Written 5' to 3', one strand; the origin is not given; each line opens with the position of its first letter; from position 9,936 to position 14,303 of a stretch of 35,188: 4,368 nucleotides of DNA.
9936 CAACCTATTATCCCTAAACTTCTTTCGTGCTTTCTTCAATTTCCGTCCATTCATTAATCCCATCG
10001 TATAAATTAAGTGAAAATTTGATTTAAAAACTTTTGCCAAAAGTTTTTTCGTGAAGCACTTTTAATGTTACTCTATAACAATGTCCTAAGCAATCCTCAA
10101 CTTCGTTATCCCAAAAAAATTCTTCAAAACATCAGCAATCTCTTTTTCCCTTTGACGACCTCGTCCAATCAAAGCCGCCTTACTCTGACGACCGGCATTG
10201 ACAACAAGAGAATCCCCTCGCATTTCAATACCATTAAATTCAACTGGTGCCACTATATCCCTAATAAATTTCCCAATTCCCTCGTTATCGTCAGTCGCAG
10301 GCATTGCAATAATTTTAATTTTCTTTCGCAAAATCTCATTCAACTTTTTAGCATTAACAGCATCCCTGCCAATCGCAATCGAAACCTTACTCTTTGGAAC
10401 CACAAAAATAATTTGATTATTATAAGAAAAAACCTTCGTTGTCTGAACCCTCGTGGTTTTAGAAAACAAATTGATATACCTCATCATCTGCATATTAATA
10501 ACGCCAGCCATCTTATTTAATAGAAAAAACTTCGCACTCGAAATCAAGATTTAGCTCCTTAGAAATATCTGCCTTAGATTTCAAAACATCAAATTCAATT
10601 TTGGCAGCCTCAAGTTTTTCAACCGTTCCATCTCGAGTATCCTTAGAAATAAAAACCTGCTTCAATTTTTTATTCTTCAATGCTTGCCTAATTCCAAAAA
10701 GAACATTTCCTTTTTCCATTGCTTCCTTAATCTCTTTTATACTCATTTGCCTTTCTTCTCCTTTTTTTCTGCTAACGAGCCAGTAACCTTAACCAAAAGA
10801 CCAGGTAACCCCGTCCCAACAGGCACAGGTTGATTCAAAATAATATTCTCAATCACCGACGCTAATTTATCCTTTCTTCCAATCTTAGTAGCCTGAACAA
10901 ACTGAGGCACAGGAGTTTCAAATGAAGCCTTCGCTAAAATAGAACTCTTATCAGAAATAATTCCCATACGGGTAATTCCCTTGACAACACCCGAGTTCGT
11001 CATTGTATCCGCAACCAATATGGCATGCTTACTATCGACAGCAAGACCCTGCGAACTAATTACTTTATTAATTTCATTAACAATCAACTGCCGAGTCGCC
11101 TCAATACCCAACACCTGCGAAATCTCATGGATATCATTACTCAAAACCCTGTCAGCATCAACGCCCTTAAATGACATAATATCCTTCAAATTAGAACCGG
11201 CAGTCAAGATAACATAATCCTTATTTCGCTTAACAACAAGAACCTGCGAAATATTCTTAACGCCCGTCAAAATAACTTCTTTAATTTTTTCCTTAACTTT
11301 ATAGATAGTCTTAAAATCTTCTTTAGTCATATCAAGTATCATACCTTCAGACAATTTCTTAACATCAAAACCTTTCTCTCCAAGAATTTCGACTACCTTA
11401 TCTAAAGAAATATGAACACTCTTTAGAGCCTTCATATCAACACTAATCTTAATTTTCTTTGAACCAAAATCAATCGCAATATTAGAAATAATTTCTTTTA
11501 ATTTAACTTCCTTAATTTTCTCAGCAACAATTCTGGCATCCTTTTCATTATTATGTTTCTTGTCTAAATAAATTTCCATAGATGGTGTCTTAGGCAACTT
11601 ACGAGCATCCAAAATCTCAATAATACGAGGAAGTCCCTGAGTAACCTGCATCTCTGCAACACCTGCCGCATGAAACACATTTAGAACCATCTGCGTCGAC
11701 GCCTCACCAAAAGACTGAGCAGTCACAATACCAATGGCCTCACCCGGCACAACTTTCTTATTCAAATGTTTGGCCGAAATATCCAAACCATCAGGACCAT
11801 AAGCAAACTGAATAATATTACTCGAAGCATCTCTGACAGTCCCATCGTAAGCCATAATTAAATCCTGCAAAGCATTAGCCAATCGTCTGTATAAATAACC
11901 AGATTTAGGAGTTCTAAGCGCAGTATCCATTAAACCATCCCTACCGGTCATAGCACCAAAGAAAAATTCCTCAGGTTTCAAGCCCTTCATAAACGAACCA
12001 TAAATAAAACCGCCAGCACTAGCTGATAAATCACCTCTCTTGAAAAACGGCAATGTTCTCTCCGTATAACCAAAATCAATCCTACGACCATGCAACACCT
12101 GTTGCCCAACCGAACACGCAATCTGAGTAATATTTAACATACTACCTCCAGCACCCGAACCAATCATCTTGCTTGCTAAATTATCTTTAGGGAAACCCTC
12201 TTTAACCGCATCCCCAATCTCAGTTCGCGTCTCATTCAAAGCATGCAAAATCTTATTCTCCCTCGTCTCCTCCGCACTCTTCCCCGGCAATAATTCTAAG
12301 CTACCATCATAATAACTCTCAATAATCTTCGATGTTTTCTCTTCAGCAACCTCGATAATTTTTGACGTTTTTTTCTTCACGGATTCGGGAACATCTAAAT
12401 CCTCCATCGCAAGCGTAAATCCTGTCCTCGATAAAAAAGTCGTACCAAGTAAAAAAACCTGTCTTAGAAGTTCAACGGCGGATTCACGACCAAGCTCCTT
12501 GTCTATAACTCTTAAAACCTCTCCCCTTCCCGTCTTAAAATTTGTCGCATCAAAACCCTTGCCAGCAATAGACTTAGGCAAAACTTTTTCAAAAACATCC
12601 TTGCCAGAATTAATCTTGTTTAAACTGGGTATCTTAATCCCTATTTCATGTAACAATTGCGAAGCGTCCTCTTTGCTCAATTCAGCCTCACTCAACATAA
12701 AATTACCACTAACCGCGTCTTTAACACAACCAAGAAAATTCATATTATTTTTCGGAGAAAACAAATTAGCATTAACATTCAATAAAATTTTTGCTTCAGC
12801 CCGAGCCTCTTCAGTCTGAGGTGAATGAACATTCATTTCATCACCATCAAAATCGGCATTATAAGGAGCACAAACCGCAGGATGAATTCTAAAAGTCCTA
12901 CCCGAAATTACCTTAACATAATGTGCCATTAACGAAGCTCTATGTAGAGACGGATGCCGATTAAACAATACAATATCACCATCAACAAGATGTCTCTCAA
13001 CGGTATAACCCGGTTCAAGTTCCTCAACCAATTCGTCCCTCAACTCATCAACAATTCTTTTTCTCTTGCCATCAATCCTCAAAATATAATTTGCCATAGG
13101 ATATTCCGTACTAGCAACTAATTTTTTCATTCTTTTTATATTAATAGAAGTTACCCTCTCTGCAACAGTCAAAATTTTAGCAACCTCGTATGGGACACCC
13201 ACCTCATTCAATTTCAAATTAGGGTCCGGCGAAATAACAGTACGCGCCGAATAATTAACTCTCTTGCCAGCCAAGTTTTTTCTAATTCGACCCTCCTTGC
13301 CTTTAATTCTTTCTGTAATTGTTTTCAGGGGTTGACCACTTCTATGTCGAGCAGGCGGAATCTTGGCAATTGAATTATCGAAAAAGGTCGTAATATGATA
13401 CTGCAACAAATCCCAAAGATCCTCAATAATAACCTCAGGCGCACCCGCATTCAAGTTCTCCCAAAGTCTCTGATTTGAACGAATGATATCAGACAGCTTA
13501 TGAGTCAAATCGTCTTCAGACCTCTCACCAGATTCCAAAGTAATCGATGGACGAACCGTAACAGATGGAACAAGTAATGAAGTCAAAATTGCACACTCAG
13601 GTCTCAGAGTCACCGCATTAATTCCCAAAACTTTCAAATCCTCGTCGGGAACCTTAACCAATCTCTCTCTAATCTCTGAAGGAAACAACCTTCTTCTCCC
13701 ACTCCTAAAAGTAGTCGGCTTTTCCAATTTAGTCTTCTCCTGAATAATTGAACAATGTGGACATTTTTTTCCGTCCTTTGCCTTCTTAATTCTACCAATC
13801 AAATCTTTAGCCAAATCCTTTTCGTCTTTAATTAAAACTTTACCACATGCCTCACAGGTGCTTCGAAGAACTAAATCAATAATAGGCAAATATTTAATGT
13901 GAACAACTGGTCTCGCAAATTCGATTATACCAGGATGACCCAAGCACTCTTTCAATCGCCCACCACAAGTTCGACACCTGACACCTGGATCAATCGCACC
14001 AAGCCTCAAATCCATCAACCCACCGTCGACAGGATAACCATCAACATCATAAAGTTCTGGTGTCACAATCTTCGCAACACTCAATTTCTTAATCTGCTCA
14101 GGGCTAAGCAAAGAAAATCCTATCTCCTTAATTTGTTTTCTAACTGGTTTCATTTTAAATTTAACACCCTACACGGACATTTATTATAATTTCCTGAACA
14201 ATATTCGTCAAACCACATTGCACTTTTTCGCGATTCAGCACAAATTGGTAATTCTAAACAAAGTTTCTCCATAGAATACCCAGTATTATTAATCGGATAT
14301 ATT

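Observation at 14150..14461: Unassigned 103-aa Cys-containing gene translationally wedged between rpoB and rpoA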

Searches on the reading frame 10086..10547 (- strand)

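Call 60: search_protein_families(library=pfam, proteins=[window:10086-10547:-], max_evalue=0.01)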
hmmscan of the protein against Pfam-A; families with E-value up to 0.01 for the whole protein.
window:10086-10547:- (153 aa): 1 family
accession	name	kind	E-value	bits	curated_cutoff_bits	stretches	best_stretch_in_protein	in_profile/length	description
PF07650.23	KH_2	-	0.00015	22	22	1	43-80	24-61/78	KH domain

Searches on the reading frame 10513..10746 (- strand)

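Call 60: search_protein_families(library=pfam, proteins=[window:10513-10746:-], max_evalue=0.01)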
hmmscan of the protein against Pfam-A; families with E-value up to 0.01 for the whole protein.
window:10513-10746:- (77 aa): 1 family
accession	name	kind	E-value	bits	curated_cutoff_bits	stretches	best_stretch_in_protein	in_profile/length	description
PF01248.31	Ribosomal_L7Ae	-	0.0037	17.3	22.1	1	4-47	5-52/95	Ribosomal protein L7Ae/L30e/S12e/Gadd45 family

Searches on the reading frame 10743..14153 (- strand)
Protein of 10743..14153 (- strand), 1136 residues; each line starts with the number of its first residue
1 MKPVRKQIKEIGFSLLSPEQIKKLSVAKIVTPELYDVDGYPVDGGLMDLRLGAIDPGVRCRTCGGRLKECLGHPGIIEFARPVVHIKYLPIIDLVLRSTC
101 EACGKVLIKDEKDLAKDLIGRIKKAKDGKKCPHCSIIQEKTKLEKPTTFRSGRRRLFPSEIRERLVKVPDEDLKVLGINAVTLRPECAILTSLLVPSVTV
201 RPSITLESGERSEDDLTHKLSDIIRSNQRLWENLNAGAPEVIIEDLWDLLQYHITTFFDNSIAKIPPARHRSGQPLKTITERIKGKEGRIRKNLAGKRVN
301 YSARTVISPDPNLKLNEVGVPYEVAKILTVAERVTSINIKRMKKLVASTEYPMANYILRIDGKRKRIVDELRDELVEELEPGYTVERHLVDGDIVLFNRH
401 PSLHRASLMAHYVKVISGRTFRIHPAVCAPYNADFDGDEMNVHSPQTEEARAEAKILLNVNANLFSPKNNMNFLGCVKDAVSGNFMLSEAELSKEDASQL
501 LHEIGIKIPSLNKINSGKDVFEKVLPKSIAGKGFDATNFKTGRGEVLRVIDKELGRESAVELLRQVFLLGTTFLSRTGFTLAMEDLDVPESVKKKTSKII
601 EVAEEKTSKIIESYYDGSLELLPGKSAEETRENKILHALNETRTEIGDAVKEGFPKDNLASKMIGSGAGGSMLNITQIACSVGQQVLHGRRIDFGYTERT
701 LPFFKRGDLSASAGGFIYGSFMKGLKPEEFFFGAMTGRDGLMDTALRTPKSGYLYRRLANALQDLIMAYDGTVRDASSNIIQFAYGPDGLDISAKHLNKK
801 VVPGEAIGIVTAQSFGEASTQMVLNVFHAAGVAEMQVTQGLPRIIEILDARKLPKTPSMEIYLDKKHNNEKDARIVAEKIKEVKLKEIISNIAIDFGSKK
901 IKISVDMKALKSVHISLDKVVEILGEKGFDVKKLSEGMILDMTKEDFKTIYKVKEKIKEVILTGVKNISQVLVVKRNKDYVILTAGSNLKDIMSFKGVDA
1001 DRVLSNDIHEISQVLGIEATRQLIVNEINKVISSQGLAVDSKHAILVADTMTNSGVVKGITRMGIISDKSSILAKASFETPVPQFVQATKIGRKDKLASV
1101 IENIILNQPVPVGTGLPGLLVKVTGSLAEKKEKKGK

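Call 3: search_protein_families(library=pfam, proteins=[window:10743-14153:-], max_evalue=1)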
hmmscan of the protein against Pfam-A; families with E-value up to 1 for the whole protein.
window:10743-14153:- (1136 aa): 7 families
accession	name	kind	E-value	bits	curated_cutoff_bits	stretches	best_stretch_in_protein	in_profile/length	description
PF04997.17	RNA_pol_Rpb1_1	-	1.7e-76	258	39.7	1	6-294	2-312/312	RNA polymerase Rpb1, domain 1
PF04998.22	RNA_pol_Rpb1_5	-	3.6e-76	256.6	28.5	1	724-1072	1-266/267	RNA polymerase Rpb1, domain 5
PF00623.25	RNA_pol_Rpb1_2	-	2.1e-66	223.7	25.3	1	296-460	1-166/166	RNA polymerase Rpb1, domain 2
PF05000.22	RNA_pol_Rpb1_4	-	1.2e-22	80.3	24.8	1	614-717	4-107/107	RNA polymerase Rpb1, domain 4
PF04983.23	RNA_pol_Rpb1_3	-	5.1e-10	39.9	28.9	1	463-586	1-162/162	RNA polymerase Rpb1, domain 3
PF02668.22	TauD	-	0.011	16.1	27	1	343-407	193-253/267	Taurine catabolism dioxygenase TauD, TfdA family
PF22606.2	Cdc6-ORC-like_ATPase_lid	-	0.26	11.6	27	1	874-901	8-35/60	Cdc6/ORC-like, ATPase lid domain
